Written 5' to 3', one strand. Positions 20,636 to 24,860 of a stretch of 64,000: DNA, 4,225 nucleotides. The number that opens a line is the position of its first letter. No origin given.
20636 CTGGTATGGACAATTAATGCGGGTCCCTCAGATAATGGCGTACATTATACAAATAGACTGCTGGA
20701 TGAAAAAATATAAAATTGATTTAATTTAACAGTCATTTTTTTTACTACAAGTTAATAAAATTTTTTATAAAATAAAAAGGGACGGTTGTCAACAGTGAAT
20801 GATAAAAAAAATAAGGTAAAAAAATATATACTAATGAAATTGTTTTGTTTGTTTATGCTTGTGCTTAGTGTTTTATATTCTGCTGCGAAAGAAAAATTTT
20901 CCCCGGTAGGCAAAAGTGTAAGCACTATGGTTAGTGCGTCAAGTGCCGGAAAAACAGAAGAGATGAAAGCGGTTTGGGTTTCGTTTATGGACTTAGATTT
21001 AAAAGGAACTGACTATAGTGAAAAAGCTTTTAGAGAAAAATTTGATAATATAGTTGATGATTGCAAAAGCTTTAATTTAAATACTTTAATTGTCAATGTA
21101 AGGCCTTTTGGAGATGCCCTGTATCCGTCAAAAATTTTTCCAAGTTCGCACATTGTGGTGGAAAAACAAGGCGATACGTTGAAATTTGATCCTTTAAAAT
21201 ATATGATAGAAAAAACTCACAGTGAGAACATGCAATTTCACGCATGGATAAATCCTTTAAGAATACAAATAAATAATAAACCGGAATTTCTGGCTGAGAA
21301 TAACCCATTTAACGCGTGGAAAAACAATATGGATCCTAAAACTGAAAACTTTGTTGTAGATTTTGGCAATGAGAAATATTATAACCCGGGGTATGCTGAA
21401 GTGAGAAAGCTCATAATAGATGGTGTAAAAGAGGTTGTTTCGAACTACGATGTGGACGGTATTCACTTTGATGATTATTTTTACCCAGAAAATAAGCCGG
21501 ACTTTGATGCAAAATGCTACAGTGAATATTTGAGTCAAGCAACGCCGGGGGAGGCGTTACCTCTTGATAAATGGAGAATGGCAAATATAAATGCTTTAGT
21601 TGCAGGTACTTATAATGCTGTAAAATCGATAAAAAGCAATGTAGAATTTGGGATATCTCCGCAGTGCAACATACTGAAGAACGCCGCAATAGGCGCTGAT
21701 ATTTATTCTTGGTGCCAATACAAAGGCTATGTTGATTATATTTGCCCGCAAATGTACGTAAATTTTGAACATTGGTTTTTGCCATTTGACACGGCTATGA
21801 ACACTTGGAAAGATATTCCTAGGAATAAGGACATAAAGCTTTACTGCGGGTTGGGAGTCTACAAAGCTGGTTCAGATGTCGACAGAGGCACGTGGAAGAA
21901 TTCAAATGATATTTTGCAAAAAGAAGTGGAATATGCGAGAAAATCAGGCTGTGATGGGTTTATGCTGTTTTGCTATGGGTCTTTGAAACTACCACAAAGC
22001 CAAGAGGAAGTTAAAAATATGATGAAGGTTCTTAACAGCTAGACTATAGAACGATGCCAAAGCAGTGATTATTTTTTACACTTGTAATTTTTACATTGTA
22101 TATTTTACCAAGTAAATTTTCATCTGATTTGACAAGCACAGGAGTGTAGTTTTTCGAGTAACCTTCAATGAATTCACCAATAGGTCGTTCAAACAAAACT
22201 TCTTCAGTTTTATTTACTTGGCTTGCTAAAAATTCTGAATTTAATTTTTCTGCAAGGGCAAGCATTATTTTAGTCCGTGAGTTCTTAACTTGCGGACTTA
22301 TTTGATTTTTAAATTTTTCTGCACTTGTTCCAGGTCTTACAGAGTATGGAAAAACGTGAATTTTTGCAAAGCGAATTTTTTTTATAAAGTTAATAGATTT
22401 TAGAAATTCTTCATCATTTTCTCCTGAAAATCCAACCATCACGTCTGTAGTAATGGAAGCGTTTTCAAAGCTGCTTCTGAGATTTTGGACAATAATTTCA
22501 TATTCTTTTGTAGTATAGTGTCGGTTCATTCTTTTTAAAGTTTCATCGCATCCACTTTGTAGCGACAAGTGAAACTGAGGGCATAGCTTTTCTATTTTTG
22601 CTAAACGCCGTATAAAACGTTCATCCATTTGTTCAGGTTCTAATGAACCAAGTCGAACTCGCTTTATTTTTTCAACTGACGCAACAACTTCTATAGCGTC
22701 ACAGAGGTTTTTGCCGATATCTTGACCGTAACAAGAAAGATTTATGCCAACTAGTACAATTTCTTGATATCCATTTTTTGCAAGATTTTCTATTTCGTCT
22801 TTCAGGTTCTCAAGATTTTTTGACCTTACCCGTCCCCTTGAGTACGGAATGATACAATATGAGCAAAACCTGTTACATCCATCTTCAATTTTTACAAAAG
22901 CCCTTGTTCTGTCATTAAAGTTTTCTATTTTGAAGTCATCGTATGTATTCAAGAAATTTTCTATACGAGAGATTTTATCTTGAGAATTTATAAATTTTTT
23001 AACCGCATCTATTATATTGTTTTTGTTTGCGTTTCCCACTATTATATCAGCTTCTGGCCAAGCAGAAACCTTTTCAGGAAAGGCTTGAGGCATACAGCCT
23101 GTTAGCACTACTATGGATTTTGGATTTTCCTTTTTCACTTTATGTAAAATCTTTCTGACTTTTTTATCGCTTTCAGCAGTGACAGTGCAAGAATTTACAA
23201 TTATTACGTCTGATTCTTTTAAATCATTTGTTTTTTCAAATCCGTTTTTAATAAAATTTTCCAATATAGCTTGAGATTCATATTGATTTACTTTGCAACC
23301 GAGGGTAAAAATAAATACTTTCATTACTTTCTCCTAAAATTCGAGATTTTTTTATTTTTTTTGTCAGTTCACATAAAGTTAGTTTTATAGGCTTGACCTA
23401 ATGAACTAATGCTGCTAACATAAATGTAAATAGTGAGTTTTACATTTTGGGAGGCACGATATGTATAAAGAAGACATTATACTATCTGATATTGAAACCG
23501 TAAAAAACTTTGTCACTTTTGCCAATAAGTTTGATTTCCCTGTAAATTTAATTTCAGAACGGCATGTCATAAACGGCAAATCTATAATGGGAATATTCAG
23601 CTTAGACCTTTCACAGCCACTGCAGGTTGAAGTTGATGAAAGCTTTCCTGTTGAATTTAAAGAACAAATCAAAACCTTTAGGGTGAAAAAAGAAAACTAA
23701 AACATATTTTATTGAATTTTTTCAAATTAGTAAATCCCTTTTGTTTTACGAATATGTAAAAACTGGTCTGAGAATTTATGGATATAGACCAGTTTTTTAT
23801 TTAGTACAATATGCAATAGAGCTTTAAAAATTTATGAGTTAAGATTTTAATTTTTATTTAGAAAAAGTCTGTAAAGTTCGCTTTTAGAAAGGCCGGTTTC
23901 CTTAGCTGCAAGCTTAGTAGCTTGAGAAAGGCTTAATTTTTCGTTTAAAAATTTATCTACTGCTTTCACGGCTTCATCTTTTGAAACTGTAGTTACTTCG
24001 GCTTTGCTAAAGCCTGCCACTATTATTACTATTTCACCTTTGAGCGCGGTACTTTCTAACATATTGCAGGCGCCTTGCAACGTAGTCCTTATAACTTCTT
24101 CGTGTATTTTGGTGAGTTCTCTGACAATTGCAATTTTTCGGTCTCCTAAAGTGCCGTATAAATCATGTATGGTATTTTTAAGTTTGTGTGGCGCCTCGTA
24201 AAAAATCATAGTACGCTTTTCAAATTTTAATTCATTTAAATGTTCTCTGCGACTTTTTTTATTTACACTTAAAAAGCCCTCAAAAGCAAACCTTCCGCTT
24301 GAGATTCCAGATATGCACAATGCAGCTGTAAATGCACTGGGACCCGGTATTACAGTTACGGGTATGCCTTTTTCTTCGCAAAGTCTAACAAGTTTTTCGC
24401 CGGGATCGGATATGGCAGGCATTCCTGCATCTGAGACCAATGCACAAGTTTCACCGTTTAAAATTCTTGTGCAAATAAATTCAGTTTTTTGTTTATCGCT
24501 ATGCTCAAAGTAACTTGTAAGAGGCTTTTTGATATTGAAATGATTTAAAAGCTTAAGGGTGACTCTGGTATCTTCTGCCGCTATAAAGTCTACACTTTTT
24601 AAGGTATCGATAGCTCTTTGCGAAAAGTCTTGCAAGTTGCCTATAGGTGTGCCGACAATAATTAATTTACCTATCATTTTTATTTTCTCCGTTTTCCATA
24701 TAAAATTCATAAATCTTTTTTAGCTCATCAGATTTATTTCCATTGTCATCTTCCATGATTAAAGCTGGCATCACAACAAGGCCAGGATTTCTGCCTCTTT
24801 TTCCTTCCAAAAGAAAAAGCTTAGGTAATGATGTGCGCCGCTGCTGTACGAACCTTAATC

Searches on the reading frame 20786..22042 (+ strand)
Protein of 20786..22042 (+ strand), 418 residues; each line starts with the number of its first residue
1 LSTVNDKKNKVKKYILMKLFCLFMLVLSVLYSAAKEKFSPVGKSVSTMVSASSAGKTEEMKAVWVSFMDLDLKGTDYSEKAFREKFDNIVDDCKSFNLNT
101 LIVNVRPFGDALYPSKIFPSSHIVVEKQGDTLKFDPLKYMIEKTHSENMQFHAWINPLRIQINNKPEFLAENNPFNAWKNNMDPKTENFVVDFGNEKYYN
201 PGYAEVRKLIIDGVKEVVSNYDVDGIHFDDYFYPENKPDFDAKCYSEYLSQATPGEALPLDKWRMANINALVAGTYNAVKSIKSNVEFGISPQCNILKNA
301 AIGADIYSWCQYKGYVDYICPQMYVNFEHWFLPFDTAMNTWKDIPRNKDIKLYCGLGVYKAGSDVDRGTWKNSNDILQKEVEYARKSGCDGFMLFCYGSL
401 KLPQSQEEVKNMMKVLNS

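Call 53: search_protein_families(library=pfam, proteins=[window:20786-22042:+], max_evalue=0.00001)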
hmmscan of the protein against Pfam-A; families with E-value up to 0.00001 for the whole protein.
window:20786-22042:+ (418 aa): 1 family
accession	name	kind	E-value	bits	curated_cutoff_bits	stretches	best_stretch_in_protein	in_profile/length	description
PF02638.21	GHL10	-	1.1e-55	189.4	27.9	1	59-363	1-301/311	Glycosyl hydrolase-like 10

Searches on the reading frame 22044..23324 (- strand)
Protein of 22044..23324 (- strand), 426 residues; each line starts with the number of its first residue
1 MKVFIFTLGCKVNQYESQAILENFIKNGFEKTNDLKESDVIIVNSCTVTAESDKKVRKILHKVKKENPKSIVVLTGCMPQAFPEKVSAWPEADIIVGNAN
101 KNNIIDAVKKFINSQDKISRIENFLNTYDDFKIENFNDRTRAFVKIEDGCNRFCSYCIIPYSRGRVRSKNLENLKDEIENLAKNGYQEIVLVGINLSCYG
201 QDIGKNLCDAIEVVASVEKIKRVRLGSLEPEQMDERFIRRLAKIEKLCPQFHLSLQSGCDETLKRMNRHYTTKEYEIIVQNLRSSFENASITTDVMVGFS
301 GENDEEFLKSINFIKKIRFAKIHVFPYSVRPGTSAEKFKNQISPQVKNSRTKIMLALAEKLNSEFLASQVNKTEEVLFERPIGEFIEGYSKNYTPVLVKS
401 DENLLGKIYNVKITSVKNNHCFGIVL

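Call 53: search_protein_families(library=pfam, proteins=[window:22044-23324:-], max_evalue=0.00001)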
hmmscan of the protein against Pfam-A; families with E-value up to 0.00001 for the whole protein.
window:22044-23324:- (426 aa): 2 families
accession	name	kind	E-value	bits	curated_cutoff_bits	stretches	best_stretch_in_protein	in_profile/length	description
PF00919.26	UPF0004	-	1.7e-26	92.5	27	1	2-97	1-98/98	Uncharacterized protein family UPF0004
PF04055.27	Radical_SAM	-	7.9e-26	91.6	29.5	1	148-314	5-166/166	Radical SAM superfamily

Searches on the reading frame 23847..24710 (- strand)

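Call 53: search_protein_families(library=pfam, proteins=[window:23847-24710:-], max_evalue=0.00001)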
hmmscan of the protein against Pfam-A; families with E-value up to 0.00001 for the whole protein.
window:23847-24710:- (287 aa): 2 families
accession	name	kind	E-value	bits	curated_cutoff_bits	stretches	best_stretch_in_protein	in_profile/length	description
PF00590.25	TP_methylase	-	4.5e-34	118.7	27.8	1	15-212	1-209/212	Tetrapyrrole (Corrin/Porphyrin) Methylases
PF23016.2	RsmI_C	-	1.4e-07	31.6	27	1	247-284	6-43/46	RsmI C-terminal HTH domain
